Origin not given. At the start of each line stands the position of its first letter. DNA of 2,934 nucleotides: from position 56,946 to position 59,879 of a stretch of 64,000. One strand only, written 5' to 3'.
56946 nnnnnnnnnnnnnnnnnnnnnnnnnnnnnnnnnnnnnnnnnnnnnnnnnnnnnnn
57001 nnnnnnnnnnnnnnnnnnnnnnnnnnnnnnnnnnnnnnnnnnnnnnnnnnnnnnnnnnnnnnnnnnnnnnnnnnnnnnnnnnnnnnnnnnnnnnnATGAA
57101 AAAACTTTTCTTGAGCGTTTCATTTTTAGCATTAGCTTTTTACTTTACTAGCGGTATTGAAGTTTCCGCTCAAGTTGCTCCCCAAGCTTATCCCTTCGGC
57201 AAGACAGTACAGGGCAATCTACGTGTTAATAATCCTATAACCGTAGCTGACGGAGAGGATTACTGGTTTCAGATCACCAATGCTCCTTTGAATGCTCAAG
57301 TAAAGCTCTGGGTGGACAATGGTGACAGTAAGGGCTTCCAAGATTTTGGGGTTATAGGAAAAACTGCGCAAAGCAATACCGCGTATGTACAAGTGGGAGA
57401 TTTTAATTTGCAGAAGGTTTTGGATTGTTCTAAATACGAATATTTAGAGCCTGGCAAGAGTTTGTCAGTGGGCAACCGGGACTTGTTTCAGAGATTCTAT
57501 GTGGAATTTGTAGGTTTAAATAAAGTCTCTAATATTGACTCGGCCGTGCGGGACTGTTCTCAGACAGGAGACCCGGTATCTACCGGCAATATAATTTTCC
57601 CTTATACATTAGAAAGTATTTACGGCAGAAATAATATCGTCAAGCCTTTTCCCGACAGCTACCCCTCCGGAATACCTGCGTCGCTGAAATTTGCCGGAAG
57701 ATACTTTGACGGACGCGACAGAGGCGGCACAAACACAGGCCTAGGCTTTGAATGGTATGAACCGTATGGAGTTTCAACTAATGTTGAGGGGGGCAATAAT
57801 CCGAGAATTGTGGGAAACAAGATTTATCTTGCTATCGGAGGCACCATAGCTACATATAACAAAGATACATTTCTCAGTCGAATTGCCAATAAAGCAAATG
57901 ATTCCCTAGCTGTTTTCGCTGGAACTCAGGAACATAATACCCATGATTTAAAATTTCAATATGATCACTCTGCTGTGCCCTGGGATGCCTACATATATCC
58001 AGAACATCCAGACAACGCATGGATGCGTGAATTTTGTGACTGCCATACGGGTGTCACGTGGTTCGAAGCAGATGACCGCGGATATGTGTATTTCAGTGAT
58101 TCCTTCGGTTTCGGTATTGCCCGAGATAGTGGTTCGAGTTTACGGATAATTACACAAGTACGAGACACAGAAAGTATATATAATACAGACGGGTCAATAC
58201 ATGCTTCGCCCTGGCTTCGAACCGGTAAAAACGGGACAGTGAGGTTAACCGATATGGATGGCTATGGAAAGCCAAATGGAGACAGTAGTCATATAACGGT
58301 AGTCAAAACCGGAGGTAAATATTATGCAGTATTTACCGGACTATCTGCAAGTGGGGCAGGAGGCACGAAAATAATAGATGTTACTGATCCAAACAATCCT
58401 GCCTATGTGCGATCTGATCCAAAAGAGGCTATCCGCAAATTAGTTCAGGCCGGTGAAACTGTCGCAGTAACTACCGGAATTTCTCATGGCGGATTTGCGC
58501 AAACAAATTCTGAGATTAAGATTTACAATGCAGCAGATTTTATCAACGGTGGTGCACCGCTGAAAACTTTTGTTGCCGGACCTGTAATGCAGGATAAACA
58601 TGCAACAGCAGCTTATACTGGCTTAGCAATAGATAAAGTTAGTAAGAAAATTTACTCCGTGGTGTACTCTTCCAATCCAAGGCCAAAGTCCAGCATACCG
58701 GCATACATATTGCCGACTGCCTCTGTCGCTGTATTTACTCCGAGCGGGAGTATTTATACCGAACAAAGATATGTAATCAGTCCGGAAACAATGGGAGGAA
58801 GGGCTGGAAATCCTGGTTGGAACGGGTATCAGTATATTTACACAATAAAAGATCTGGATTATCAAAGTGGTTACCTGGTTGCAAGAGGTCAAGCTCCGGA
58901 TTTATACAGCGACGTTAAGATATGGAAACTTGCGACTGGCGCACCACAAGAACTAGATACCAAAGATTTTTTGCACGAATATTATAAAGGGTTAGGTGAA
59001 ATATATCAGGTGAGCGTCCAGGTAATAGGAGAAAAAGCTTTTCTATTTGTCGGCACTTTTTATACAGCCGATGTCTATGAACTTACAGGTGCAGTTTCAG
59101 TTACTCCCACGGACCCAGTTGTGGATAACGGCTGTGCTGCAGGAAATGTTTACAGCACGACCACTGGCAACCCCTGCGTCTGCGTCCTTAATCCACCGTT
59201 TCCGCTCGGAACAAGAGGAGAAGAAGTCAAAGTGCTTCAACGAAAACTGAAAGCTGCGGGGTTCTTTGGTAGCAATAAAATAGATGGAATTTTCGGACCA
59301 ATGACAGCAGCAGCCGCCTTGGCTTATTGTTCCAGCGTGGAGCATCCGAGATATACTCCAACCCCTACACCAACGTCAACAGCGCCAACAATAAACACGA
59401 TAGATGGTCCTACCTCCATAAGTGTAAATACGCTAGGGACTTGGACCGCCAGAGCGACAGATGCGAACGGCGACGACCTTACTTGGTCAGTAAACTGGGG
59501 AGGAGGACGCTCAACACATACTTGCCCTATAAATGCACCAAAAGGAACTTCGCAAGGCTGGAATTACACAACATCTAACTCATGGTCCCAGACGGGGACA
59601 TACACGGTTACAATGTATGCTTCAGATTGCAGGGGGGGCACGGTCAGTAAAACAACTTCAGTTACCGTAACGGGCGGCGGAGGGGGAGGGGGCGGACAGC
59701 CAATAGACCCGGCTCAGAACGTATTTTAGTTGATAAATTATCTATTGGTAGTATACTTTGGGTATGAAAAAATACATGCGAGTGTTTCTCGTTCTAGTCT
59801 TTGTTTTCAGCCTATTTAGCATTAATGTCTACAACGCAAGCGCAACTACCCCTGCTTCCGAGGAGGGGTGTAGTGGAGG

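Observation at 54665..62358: Three tandem secreted adhesin-like genes with a shared, recently duplicated C-terminal cassette and leaderless-type promoters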

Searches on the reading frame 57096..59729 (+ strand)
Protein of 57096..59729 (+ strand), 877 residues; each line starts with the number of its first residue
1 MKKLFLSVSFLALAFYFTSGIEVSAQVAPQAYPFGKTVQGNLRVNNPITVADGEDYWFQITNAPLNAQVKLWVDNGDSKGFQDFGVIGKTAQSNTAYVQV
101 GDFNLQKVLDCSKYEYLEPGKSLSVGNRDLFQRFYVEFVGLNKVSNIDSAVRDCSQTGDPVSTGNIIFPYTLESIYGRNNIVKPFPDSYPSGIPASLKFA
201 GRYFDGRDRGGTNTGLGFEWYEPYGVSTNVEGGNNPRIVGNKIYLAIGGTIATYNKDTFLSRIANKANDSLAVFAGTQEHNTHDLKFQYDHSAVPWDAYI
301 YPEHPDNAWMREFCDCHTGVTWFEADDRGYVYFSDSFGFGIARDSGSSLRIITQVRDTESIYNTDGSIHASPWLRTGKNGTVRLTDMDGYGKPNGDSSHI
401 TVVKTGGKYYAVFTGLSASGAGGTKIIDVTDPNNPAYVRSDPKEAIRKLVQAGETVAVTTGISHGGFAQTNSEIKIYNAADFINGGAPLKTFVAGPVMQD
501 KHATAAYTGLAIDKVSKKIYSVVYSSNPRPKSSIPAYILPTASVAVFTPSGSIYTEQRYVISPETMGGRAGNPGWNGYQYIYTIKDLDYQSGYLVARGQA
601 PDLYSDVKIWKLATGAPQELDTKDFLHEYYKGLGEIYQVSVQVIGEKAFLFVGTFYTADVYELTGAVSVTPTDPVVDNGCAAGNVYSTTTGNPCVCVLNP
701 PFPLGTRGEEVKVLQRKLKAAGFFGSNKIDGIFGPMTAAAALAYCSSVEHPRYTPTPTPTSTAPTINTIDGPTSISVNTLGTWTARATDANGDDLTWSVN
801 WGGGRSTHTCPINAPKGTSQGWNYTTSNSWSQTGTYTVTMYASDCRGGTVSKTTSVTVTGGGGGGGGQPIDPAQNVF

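Call 9: search_protein_families(library=pfam, proteins=[window:57096-59729:+], max_evalue=0.1)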
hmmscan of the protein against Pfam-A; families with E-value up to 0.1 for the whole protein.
window:57096-59729:+ (877 aa): 5 families
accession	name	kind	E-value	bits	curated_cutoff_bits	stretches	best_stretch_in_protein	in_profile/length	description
PF01471.23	PG_binding_1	-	1.5e-06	28.7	23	1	707-740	1-33/57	Putative peptidoglycan binding domain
PF17963.7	Big_9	-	0.01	17.1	23.6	1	763-857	8-89/89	Bacterial Ig domain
PF18981.6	InlK_D3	-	0.017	15.6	25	1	823-859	39-74/75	Internalin K domain (D3/D4)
PF18911.6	PKD_4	-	0.048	14.2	27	1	762-858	2-85/85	PKD domain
PF00801.26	PKD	-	0.092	13.2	23.5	1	778-854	14-77/80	PKD domain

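Call 11: search_protein_families(library=ncbifam, proteins=[window:57096-59729:+], max_evalue=1)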
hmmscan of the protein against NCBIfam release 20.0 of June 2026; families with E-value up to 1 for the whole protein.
window:57096-59729:+ (877 aa): 1 family
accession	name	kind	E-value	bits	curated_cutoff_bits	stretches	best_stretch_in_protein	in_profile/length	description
TIGR02869.1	spore_SleB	equivalog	0.00056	19.9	236.5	1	704-742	9-46/201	spore cortex-lytic enzyme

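Call 52: search_solved_structures(query=window:57096-59729:+, max_evalue=1)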
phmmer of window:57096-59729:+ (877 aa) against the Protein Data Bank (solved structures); distinct sequences matched with E-value up to 1: 2.
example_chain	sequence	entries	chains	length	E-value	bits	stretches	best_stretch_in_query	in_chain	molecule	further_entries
4xed_A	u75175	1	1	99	1.8e-05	26.4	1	762-846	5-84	Peptidase M14, carboxypeptidase A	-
6tci_A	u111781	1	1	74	0.26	12.7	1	702-737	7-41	Spore cortex-lytic enzyme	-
